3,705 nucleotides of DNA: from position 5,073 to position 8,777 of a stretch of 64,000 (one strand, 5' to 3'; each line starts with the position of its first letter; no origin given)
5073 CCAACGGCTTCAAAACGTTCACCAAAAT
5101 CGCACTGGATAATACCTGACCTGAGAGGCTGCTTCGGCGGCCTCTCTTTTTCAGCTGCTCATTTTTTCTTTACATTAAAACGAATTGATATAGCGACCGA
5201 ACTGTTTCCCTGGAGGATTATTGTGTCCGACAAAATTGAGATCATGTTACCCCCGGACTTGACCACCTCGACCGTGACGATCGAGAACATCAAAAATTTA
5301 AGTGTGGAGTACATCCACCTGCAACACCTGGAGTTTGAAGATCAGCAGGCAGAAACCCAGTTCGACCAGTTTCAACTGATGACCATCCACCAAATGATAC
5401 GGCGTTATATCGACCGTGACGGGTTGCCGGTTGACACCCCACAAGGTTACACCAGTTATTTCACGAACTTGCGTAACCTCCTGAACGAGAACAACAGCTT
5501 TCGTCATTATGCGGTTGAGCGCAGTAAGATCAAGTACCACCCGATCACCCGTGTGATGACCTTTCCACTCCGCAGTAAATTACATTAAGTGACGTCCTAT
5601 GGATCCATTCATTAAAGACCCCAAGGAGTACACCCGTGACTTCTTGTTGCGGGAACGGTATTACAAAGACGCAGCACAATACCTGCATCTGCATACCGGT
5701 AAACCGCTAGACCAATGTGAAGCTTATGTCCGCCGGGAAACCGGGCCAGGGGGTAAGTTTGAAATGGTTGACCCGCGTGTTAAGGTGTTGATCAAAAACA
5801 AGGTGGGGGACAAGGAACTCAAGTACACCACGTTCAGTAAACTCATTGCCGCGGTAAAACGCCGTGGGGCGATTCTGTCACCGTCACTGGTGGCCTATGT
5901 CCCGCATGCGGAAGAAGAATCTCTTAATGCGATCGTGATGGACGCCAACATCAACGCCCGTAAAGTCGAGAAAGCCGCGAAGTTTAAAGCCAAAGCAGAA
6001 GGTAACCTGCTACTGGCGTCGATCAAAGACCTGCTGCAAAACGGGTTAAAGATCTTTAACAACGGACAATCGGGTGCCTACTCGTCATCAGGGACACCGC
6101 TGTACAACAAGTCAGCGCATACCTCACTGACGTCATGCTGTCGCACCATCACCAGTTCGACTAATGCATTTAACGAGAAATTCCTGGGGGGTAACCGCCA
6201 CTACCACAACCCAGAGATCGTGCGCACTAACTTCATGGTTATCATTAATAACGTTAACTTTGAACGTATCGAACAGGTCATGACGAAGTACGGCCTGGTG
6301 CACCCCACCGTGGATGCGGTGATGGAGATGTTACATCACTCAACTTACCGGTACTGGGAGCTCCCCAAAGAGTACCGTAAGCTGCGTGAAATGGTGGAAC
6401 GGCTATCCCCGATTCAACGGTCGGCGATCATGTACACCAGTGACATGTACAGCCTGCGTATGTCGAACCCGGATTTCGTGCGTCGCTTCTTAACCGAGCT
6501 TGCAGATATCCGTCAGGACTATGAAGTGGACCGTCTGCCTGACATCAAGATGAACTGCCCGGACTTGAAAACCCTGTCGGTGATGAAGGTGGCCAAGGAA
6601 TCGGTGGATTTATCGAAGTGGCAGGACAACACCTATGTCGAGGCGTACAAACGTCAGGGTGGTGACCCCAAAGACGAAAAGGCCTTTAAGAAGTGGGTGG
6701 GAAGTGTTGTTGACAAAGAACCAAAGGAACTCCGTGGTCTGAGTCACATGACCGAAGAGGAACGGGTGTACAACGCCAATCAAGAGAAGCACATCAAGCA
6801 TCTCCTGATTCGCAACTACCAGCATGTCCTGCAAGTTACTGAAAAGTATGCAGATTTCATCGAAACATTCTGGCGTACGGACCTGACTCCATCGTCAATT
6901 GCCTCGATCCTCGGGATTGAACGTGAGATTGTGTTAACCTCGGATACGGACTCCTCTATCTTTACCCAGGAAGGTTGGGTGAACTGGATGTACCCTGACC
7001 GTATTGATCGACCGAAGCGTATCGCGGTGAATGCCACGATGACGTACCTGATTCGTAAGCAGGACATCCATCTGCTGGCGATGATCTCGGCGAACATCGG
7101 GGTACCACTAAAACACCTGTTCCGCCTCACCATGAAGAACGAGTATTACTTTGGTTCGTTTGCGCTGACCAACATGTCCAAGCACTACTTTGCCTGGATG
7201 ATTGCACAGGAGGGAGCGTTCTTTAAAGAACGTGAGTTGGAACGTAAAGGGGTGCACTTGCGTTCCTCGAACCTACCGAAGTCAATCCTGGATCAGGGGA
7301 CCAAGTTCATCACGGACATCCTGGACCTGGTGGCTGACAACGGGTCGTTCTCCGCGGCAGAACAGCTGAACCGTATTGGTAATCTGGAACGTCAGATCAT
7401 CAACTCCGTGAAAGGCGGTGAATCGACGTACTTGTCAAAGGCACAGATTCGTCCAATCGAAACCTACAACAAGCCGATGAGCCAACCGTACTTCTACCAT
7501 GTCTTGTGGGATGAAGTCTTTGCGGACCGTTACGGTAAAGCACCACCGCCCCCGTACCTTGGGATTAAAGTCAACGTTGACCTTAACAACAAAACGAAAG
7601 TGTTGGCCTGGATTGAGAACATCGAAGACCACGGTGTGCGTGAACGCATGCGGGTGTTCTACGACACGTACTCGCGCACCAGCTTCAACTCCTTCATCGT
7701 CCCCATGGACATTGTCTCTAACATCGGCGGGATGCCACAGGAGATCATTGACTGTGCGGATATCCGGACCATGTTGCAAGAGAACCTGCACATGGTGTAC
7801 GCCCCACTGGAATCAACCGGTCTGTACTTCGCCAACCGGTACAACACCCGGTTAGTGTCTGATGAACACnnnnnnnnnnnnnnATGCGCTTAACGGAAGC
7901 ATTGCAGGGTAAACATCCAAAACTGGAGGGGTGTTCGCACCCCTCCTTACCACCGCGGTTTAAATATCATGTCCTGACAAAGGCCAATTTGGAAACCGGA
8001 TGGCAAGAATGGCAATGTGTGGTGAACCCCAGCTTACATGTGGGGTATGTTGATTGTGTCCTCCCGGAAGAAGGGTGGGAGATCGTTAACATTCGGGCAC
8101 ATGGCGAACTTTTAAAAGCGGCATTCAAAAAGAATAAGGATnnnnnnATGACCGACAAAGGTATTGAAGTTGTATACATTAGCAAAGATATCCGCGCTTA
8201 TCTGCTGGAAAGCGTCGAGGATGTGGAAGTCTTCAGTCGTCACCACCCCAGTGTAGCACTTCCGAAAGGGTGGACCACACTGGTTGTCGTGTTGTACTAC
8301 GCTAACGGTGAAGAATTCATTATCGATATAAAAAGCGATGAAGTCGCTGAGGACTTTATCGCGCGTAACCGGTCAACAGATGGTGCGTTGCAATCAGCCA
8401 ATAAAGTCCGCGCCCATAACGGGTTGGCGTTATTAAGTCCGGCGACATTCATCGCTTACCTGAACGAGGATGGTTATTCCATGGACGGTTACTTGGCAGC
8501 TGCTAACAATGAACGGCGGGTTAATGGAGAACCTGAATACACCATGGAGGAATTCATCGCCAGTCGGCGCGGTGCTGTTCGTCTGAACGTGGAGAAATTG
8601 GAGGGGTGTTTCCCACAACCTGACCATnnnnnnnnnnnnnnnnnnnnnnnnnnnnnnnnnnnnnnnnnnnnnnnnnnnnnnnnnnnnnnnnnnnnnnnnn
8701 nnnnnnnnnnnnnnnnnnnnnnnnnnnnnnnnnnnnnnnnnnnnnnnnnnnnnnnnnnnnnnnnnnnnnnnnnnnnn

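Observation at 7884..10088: Tandem array of anti-defence 'sponge'-like genes behind the DNA polymerase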

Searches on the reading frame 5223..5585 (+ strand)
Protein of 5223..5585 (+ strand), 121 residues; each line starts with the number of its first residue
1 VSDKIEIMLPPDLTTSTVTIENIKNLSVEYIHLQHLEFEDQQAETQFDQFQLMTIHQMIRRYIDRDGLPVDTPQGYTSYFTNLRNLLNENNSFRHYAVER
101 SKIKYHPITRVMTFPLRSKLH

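Call 3: search_protein_families(library=pfam, proteins=[window:5223-5585:+], max_evalue=1)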
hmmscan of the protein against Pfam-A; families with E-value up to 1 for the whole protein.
window:5223-5585:+ (121 aa): 2 families
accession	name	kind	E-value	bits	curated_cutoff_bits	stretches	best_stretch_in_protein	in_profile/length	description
PF24516.1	ARM_KNTC1_2nd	-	0.074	13.4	27.4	1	27-65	61-99/165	KNTC1 second ARM-repeats domain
PF13127.11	DUF3955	-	0.17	12.2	22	0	52-68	15-31/59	Protein of unknown function (DUF3955)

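Call 4: search_protein_families(library=phrogs, proteins=[window:5223-5585:+], max_evalue=0.1)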
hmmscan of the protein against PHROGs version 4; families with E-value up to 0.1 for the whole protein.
window:5223-5585:+ (121 aa): 2 families
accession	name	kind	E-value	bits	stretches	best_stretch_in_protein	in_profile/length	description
phrog_29692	-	unknown function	0.012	16.7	0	12-40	61-89/168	-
phrog_26322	-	unknown function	0.019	16.2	1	57-101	29-71/84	-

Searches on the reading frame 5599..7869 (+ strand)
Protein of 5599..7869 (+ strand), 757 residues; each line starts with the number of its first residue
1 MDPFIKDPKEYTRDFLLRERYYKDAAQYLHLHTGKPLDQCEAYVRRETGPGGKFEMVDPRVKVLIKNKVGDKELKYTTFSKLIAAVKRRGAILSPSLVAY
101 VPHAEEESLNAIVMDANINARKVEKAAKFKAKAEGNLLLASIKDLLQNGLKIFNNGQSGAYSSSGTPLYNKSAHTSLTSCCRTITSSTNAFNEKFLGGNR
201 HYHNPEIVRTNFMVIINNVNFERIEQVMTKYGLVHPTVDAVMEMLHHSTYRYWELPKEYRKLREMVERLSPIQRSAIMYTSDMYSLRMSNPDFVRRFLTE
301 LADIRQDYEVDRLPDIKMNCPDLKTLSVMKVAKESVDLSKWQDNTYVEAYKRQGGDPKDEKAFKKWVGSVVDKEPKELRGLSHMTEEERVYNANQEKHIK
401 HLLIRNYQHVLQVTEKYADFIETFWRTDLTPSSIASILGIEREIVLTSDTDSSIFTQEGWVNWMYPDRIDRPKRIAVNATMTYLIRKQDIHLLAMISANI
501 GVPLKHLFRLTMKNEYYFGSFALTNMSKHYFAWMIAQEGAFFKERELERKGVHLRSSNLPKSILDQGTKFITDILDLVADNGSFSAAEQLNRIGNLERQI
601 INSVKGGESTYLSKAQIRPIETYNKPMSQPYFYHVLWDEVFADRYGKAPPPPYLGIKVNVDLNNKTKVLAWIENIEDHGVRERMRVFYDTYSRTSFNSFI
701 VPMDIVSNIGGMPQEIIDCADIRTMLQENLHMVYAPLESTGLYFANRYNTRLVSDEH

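Call 3: search_protein_families(library=pfam, proteins=[window:5599-7869:+], max_evalue=1)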
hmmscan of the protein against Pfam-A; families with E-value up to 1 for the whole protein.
window:5599-7869:+ (757 aa): 2 families
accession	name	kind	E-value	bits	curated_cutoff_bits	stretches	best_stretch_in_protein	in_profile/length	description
PF20286.3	divDNApol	-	3.5e-238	792.8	25.7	1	7-757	2-705/705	Divergent Family B DNA polymerase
PF02973.23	Sialidase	-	0.072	13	26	1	590-631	138-180/189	Sialidase, N-terminal domain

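Call 4: search_protein_families(library=phrogs, proteins=[window:5599-7869:+], max_evalue=0.1)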
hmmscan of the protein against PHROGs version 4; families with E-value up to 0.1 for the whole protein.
window:5599-7869:+ (757 aa): 1 family
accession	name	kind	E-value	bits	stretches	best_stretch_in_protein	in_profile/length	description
phrog_2927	-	DNA, RNA and nucleotide metabolism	1.5e-244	814.7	1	2-757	5-710/710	DNA polymerase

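Call 7: search_dna_similar(query=window:5599-7869:+, collection=phages, mode=protein, max_rows=25)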
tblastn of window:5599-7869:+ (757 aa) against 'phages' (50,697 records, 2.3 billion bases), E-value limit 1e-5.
Records with a match: 305; places in all: 307; records where one place covers at least 80% of the query: 290.
Best place of each record, by identity: <60% 305.
By first word of the organism name: Pseudomonas 81; Erwinia 62; Salmonella 24; Vibrio 23; Serratia 21; Aeromonas 20; Klebsiella 16; Ralstonia 13; Bacillus 9; Staphylococcus 5; and 16 more.
By host as written in the record: Erwinia amylovora 35; Pseudomonas aeruginosa 32; - 30; Erwinia amylovora ATCC 29780 19; Klebsiella pneumoniae 14; Aeromonas hydrophila 10; Pseudomonas aeruginosa PAO1 8; Ralstonia solanacearum 6; and 84 more.
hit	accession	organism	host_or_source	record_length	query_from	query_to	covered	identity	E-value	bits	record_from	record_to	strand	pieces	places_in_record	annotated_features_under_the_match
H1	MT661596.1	Proteus phage 10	Proteus mirabilis 3b10_21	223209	1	757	100%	45.2%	0e+0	643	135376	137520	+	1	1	DNA polymerase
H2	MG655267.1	Erwinia phage vB_EamM_Bosolaphorus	Erwinia amylovora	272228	1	757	100%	45.0%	0e+0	640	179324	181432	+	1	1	hypothetical protein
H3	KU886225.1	Erwinia phage vB_EamM_Deimos-Minion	Erwinia amylovora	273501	1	757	100%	44.9%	0e+0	639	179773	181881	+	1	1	hypothetical protein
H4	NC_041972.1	Erwinia phage vB_EamM_Deimos-Minion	Erwinia amylovora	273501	1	757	100%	44.9%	0e+0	639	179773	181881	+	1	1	DNA polymerase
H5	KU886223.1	Erwinia phage vB_EamM_Simmy50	Erwinia amylovora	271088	1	757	100%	44.9%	0e+0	638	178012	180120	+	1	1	hypothetical protein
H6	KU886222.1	Erwinia phage vB_EamM_Special G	Erwinia amylovora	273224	1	757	100%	44.9%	0e+0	638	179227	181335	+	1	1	223: hypothetical protein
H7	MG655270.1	Erwinia phage vB_EamM_Mortimer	Erwinia amylovora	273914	1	757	100%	44.9%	0e+0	638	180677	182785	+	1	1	hypothetical protein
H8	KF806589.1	Erwinia phage Ea35-70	Erwinia amylovora strain Ea29-7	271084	1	757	100%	44.9%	0e+0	638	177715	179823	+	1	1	hypothetical protein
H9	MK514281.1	Erwinia phage Rebecca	Erwinia amylovora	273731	1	757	100%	44.9%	0e+0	638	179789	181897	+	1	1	hypothetical protein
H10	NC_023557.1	Erwinia phage Ea35-70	Erwinia amylovora strain Ea29-7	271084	1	757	100%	44.9%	0e+0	638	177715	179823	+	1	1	DNA polymerase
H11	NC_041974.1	Erwinia phage vB_EamM_Simmy50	Erwinia amylovora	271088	1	757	100%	44.9%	0e+0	638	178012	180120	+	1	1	DNA polymerase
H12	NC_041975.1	Erwinia phage vB_EamM_Special G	Erwinia amylovora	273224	1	757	100%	44.9%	0e+0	638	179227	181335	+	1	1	223: DNA polymerase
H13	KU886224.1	Erwinia phage vB_EamM_RAY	Erwinia amylovora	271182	1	757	100%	44.8%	0e+0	637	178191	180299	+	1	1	putative DNA polymerase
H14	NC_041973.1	Erwinia phage vB_EamM_RAY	Erwinia amylovora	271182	1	757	100%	44.8%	0e+0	637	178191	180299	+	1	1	DNA polymerase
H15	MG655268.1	Erwinia phage vB_EamM_Desertfox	Erwinia amylovora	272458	1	757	100%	44.8%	0e+0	637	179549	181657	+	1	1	hypothetical protein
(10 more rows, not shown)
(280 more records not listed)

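Call 9: get_annotated_region(hit=H1, flank=4500)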
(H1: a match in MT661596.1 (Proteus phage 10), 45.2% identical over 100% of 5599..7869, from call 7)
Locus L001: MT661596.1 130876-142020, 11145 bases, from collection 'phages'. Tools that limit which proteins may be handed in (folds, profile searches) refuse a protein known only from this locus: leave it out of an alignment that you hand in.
description: Proteus phage 10, complete genome.
organism: Proteus phage 10 (NCBI taxid 2759182)
taxonomy: Viruses; Duplodnaviria; Heunggongvirae; Uroviricota; Caudoviricetes
host: Proteus mirabilis 3b10_21; source: wastewater; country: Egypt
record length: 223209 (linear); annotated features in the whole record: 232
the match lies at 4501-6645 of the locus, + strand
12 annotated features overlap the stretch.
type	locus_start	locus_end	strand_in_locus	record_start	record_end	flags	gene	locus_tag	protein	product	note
CDS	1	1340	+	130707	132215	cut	-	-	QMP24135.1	hypothetical protein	-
CDS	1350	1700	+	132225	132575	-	-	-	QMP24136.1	hypothetical protein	-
CDS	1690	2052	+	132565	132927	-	-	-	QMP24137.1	hypothetical protein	-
CDS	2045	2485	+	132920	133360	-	-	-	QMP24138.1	hypothetical protein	-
CDS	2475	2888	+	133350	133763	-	-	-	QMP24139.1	hypothetical protein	-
CDS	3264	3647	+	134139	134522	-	-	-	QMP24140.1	hypothetical protein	-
CDS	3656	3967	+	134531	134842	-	-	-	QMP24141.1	hypothetical protein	-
CDS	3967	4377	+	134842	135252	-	-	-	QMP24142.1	hypothetical protein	-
CDS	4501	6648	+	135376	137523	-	-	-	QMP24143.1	DNA polymerase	-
CDS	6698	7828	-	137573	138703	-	-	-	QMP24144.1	hypothetical protein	-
CDS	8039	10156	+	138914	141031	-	-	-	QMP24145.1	hypothetical protein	-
CDS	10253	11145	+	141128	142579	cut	-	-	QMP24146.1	hypothetical protein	-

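Call 10: get_annotated_region(hit=H4, flank=4500)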
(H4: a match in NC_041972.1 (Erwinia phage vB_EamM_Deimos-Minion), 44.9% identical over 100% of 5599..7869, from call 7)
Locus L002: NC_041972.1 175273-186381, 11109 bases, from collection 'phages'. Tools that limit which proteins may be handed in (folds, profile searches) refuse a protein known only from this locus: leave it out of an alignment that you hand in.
description: Erwinia phage vB_EamM_Deimos-Minion, complete genome.
organism: Erwinia phage vB_EamM_Deimos-Minion (NCBI taxid 1815986)
taxonomy: Viruses; Duplodnaviria; Heunggongvirae; Uroviricota; Caudoviricetes; Agricanvirus; Agricanvirus deimos
host: Erwinia amylovora; source: branches and blossoms; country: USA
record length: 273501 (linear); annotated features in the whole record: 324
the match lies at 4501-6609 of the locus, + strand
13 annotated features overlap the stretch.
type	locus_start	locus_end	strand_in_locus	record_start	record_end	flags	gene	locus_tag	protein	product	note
CDS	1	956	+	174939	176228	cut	-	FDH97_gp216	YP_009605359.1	hypothetical protein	gp216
CDS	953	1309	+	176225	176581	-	-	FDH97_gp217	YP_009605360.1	hypothetical protein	gp217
CDS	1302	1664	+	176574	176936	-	-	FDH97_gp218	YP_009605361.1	hypothetical protein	gp218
CDS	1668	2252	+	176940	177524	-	-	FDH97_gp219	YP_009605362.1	hypothetical protein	gp219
CDS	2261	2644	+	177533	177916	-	-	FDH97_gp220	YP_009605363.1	hypothetical protein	gp220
CDS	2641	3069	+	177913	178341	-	-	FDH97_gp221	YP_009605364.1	hypothetical protein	gp221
CDS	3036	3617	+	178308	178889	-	-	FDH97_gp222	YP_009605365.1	hypothetical protein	gp222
CDS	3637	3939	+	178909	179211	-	-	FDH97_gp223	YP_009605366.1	hypothetical protein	gp223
CDS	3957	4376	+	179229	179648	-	-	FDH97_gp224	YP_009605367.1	hypothetical protein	gp224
CDS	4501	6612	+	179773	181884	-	-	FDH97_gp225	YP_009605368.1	DNA polymerase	gp225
CDS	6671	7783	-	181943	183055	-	-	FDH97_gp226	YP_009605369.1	hypothetical protein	gp226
CDS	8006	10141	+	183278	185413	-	-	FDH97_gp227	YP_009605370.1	nuclear shell protein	gp227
CDS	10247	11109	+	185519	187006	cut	-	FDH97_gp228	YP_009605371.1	RNA polymerase beta subunit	gp228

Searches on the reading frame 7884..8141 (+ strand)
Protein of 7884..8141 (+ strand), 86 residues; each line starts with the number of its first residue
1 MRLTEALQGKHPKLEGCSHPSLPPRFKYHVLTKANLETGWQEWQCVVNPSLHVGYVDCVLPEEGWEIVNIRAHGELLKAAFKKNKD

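Call 3: search_protein_families(library=pfam, proteins=[window:7884-8141:+], max_evalue=1)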
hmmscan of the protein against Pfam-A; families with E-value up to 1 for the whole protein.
window:7884-8141:+ (86 aa): 0 families

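Call 4: search_protein_families(library=phrogs, proteins=[window:7884-8141:+], max_evalue=0.1)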
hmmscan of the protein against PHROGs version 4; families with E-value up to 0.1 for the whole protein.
window:7884-8141:+ (86 aa): 0 families

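Call 6: search_protein_families(library=padloc, proteins=[window:7884-8141:+], max_evalue=1)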
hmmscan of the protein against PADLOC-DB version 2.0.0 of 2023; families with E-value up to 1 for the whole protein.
window:7884-8141:+ (86 aa): 0 families

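Call 29: search_solved_structures(query=A1, max_evalue=10, show_alignments=2)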
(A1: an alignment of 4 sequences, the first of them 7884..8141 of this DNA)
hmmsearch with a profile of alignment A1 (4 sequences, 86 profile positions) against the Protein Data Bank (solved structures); distinct sequences matched with E-value up to 10: 0.

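Call 32: find_homologous_proteins(query=A1, max_evalue=1)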
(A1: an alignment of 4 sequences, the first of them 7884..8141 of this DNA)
Query A1 (4 sequences) (86 aa, profile of the alignment): 2 proteins with E <= 1 among 4 candidates.
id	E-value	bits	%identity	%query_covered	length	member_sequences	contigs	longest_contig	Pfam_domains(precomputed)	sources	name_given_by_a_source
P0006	1.8e-56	206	99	99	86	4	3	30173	-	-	-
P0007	1.0e-34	136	64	100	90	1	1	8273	-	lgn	-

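Call 33: find_encoding_contigs(protein=P0007, flank=8000, max_places=3)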
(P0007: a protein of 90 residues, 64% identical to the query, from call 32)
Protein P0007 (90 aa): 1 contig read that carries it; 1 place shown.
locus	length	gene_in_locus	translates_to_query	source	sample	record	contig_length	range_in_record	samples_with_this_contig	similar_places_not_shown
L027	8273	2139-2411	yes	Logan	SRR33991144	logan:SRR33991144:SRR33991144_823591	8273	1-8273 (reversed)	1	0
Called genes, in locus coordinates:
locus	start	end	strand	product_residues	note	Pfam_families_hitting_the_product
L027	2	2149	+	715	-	?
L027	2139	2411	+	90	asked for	-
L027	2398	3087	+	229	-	-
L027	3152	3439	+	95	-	-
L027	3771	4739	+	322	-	-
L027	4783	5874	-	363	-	-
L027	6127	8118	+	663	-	PF25677:Chimallin_Phikzvirus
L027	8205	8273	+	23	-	?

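Call 60: predict_structure(alignment_id=A7)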
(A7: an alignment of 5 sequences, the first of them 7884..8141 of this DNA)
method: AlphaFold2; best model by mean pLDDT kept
length: 86 residues; sequences in the alignment: 5
mean_pLDDT: 44.8   pTM: 0.25
mean pLDDT of the five models: 44.8, 42.5, 42.4, 40.9, 40.7
residues with pLDDT >= 90: 0; 70-90: 0; 50-70: 25; < 50: 61
segments of 3 or more residues with pLDDT < 50: 1-23, 25-35, 39-42, 44-62
pLDDT, mean of each block of 10 residues (from residue 1): 32 37 45 47 44 36 50 61 56
secondary structure, 60 per line:
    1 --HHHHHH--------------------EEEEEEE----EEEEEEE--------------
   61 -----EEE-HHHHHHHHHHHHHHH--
elements in order: H3-8 E29-35 E40-46 E66-68 H70-84

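Call 61: search_protein_families(library=pfam, proteins=[P0007], max_evalue=10)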
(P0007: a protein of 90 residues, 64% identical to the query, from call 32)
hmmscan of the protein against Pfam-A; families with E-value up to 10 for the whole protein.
P0007 (90 aa): 0 families

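Call 101: search_protein_families(library=phrogs, proteins=[P0007], max_evalue=1)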
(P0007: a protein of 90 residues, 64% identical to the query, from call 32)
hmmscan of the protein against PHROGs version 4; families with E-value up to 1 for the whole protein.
P0007 (90 aa): 1 family
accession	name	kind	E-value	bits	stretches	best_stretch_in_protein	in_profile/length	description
phrog_16375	-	unknown function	0.18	13.3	1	15-60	7-51/76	-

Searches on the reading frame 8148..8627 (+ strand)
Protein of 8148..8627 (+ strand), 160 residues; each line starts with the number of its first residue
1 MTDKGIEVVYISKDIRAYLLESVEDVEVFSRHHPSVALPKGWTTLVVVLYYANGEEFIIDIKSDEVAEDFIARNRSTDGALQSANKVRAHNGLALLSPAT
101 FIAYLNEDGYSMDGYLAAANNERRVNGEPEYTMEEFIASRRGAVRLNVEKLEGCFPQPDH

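Call 90: search_protein_families(library=pfam, proteins=[window:8148-8627:+], max_evalue=1)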
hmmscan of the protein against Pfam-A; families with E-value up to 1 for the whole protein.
window:8148-8627:+ (160 aa): 0 families

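Call 101: search_protein_families(library=phrogs, proteins=[window:8148-8627:+], max_evalue=1)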
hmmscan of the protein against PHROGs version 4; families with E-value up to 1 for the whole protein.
window:8148-8627:+ (160 aa): 2 families
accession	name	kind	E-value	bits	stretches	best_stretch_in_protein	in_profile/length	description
phrog_4436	-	unknown function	0.18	12.6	1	7-76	26-90/107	-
phrog_14215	-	unknown function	0.25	11.7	1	10-84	133-205/221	-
